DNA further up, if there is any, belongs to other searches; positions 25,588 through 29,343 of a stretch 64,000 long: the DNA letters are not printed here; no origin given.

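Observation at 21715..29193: Complete His-Asp-His-Asp phosphorelay wired to a bifunctional c-di-GMP enzyme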

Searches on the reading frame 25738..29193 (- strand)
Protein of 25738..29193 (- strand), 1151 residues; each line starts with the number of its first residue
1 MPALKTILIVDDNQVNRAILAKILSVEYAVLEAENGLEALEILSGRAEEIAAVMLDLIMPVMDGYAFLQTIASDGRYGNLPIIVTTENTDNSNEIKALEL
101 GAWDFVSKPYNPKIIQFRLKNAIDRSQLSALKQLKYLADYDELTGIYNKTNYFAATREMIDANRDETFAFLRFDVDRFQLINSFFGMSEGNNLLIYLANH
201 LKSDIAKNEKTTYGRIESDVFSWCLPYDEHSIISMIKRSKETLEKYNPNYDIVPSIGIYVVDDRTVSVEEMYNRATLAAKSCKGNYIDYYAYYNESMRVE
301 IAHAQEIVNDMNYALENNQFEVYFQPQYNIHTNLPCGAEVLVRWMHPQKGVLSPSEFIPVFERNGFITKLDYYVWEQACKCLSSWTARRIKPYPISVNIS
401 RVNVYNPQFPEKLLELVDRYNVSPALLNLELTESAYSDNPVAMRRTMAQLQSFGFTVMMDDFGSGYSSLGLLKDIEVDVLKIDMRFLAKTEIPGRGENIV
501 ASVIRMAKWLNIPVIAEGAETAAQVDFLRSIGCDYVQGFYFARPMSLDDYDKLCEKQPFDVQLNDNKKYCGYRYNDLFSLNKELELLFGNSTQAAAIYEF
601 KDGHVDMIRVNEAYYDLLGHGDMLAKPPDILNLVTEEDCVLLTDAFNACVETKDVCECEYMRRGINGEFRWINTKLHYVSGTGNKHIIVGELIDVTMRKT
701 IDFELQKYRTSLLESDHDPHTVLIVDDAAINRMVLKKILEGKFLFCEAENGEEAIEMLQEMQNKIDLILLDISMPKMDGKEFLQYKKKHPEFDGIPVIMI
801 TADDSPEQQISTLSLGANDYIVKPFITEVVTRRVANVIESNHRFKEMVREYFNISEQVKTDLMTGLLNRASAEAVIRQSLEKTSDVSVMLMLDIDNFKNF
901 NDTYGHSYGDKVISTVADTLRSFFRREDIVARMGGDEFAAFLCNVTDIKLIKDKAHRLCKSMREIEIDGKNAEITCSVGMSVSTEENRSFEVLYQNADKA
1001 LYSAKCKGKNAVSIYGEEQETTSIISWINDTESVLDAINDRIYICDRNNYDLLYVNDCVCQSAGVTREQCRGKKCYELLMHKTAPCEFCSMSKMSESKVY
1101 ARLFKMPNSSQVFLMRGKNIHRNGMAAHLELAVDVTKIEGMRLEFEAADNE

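Call 4: search_protein_families(library=pfam, proteins=[window:25738-29193:-], max_evalue=0.01)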
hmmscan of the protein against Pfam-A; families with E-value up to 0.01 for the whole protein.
window:25738-29193:- (1151 aa): 10 families
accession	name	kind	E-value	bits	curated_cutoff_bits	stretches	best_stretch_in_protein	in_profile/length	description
PF00563.25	EAL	-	5.2e-68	229.4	31.3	1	309-544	2-236/236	EAL domain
PF00990.26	GGDEF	-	2e-58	197.1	23.8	2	859-1010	2-160/161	Diguanylate cyclase, GGDEF domain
PF00072.30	Response_reg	-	6.2e-49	165.2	30.2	2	722-833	1-109/111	Response regulator receiver domain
PF08447.18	PAS_3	-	1.2e-07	32.3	25.6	1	608-686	2-83/89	PAS fold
PF13426.13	PAS_9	-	1.7e-07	31.9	27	0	1043-1111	4-74/103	PAS domain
PF24898.2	GGDEF_GdpP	-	3.3e-07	31.1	30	1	892-1020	1-124/126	Cyclic-di-AMP phosphodiesterase GdpP-like, GGDEF domain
PF08448.16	PAS_4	-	4.9e-05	24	23.1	0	1035-1081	1-46/110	PAS fold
PF22335.1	Cas10-Cmr2_palm2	-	0.001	19.6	27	1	889-1012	4-132/133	Cas10/Cmr2, second palm domain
PF13188.13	PAS_8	-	0.0012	19.1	21.8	0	1032-1078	4-46/65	PAS domain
PF01430.24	HSP33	-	0.0045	16.9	21.4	1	841-976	132-263/273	Hsp33 protein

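Call 10: find_encoding_contigs(protein=window:25738-29193:-, flank=10000, max_places=6)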
Protein window:25738-29193:- (1151 aa): 9 contigs read that carry it; 1 place shown.
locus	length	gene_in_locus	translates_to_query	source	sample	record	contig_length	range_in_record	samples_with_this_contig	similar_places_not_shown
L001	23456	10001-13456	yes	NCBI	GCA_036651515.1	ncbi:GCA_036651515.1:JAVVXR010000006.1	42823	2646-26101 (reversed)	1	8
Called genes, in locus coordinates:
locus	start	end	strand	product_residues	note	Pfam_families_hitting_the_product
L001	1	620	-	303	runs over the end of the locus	-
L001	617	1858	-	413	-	-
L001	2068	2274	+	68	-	PF01076:Mob_Pre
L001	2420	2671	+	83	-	-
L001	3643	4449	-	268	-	PF05857:TraX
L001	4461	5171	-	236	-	PF04474:DUF554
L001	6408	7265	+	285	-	PF00165:HTH_AraC (weak), PF12833:HTH_18, PF00165:HTH_AraC (weak), PF06445:GyrI-like, PF14526:Cass2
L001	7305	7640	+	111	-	-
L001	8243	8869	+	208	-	PF00583:Acetyltransf_1, PF13508:Acetyltransf_7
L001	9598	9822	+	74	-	PF12728:HTH_17 (weak)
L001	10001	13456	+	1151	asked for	PF00072:Response_reg, PF00990:GGDEF, PF00563:EAL, PF08447:PAS_3 (weak), PF13426:PAS_9 (faint), PF00072:Response_reg, PF00990:GGDEF, PF24898:GGDEF_GdpP (weak)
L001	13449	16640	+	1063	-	PF00512:HisKA, PF02518:HATPase_c, PF00072:Response_reg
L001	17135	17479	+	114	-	PF01627:Hpt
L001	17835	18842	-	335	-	PF00356:LacI, PF00532:Peripla_BP_1, PF13407:Peripla_BP_4, PF13377:Peripla_BP_3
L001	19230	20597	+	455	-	PF01946:Thi4 (weak), PF00890:FAD_binding_2 (weak), PF01134:GIDA (faint), PF12831:FAD_oxidored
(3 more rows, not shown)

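Call 11: find_homologous_proteins(query=window:25738-29193:-, max_evalue=1e-20)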
Query window:25738-29193:- (1151 aa): 5901 proteins with E <= 1e-20 among 8000 candidates; the best 120 are listed.
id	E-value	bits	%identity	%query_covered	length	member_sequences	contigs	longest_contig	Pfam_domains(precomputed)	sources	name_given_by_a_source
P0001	0.0e+0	1873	70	100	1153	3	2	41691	PF08447.19,PF13426.14,PF13188.14,PF08448.17,PF00563.26,PF00990.27,PF00072.31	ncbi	ncbi:MAG: EAL domain-containing protein [Oscillospiraceae bacterium]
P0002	0.0e+0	1850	69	100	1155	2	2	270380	PF13426.14,PF13188.14,PF00563.26,PF00990.27,PF00072.31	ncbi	ncbi:MAG: EAL domain-containing protein [Clostridia bacterium]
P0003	0.0e+0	1837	68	100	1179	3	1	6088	PF08447.19,PF13426.14,PF13188.14,PF08448.17,PF00563.26,PF00989.32,PF24898.3,PF00990.27,PF00072.31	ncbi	ncbi:MAG: EAL domain-containing protein [Oscillospiraceae bacterium]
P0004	0.0e+0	1807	68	99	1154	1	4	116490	PF08447.19,PF13426.14,PF13188.14,PF00563.26,PF00989.32,PF00990.27,PF00072.31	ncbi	ncbi:MAG: EAL domain-containing protein [Clostridia bacterium]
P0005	0.0e+0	1800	67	100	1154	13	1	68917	PF08447.19,PF13426.14,PF13188.14,PF00563.26,PF00990.27,PF00072.31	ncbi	ncbi:MAG: EAL domain-containing protein [Clostridiales bacterium]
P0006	0.0e+0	1798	67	100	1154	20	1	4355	PF08447.19,PF13426.14,PF13188.14,PF22335.2,PF00563.26,PF00990.27,PF00072.31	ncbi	ncbi:MAG: EAL domain-containing protein [Christensenellaceae bacterium]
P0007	0.0e+0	1750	66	99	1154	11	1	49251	PF13426.14,PF13188.14,PF00563.26,PF00990.27,PF00072.31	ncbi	ncbi:MAG: EAL domain-containing protein [Lachnospiraceae bacterium]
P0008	0.0e+0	1748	67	99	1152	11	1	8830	PF08447.19,PF13426.14,PF13188.14,PF08448.17,PF00563.26,PF00990.27,PF00072.31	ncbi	ncbi:MAG: EAL domain-containing protein [Oscillospiraceae bacterium]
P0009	0.0e+0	1746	66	99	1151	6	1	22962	PF13426.14,PF13188.14,PF08448.17,PF00563.26,PF00990.27,PF00072.31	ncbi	ncbi:MAG: EAL domain-containing protein [Oscillospiraceae bacterium]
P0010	0.0e+0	1736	65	100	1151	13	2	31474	PF08447.19,PF13426.14,PF13188.14,PF00563.26,PF00990.27,PF00072.31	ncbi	ncbi:MAG: EAL domain-containing protein [Oscillospiraceae bacterium]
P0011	0.0e+0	1730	64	99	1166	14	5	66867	PF13426.14,PF13188.14,PF00563.26,PF00990.27,PF00072.31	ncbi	ncbi:MAG: EAL domain-containing protein [Hydrogenoanaerobacterium sp.]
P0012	0.0e+0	1728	66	99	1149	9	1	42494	PF08447.19,PF13426.14,PF00563.26,PF00989.32,PF00990.27,PF00072.31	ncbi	ncbi:MAG: EAL domain-containing protein [Acidaminococcaceae bacterium]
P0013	0.0e+0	1727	64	100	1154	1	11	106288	PF13188.14,PF00563.26,PF00990.27,PF00072.31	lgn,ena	-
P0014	0.0e+0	1727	66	100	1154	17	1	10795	PF13426.14,PF13188.14,PF00563.26,PF00990.27,PF00072.31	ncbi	ncbi:MAG: EAL domain-containing protein [Clostridia bacterium]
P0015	0.0e+0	1726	69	93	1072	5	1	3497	PF08447.19,PF13426.14,PF13188.14,PF00563.26,PF00990.27,PF00072.31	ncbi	ncbi:MAG: EAL domain-containing protein, partial [Pseudoflavonifractor sp.]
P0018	0.0e+0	1707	64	100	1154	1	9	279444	PF08447.19,PF13426.14,PF13188.14,PF00563.26,PF00989.32,PF24898.3,PF00990.27,PF00072.31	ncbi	ncbi:MAG: EAL domain-containing protein [Oscillospiraceae bacterium]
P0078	0.0e+0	1187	47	99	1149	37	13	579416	PF13426.14,PF13188.14,PF00563.26,PF00990.27,PF00072.31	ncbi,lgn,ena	-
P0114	0.0e+0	1056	47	88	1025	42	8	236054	PF00563.26,PF24898.3,PF00990.27,PF00072.31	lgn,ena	-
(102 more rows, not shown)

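Call 13: find_encoding_contigs(protein=P0078, flank=7000, max_places=3)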
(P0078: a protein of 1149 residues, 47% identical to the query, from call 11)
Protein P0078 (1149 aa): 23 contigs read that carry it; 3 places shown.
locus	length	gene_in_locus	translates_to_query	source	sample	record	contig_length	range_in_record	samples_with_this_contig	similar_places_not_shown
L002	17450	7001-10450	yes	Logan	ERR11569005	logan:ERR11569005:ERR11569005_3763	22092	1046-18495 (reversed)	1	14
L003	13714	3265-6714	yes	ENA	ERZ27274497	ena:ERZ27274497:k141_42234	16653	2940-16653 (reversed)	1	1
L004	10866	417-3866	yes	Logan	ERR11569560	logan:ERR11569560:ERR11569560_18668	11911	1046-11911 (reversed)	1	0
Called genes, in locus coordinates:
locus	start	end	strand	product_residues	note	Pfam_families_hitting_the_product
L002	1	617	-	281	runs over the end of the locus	PF02645:DegV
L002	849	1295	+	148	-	PF09339:HTH_IclR (faint), PF01978:TrmB (weak), PF01047:MarR (weak), PF12802:MarR_2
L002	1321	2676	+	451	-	PF01554:MatE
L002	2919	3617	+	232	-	PF04973:NMN_transporter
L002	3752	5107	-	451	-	PF00860:Xan_ur_permease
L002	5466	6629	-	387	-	PF14199:DUF4317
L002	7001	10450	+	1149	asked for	PF00072:Response_reg, PF00990:GGDEF, PF00563:EAL, PF13426:PAS_9 (faint), PF00072:Response_reg, PF00990:GGDEF, PF13188:PAS_8 (weak)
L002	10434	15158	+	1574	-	PF00989:PAS (faint), PF08448:PAS_4 (faint), PF08447:PAS_3, PF13426:PAS_9 (weak), PF00512:HisKA, PF02518:HATPase_c, PF00072:Response_reg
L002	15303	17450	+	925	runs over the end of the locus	PF00497:SBP_bac_3 (faint), PF00512:HisKA, PF02518:HATPase_c, PF00072:Response_reg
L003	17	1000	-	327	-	PF00860:Xan_ur_permease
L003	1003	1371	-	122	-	PF00860:Xan_ur_permease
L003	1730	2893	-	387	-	PF14199:DUF4317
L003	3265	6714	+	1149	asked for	PF00072:Response_reg, PF00990:GGDEF, PF00563:EAL, PF13426:PAS_9 (faint), PF00072:Response_reg, PF00990:GGDEF, PF13188:PAS_8 (weak)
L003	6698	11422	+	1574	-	PF00989:PAS (faint), PF08448:PAS_4 (faint), PF08447:PAS_3, PF13426:PAS_9 (weak), PF00512:HisKA, PF02518:HATPase_c, PF00072:Response_reg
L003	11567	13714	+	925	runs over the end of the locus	PF00497:SBP_bac_3 (faint), PF00512:HisKA, PF02518:HATPase_c, PF00072:Response_reg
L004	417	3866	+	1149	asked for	PF00072:Response_reg, PF00990:GGDEF, PF00563:EAL, PF13426:PAS_9 (faint), PF00072:Response_reg, PF00990:GGDEF, PF13188:PAS_8 (weak)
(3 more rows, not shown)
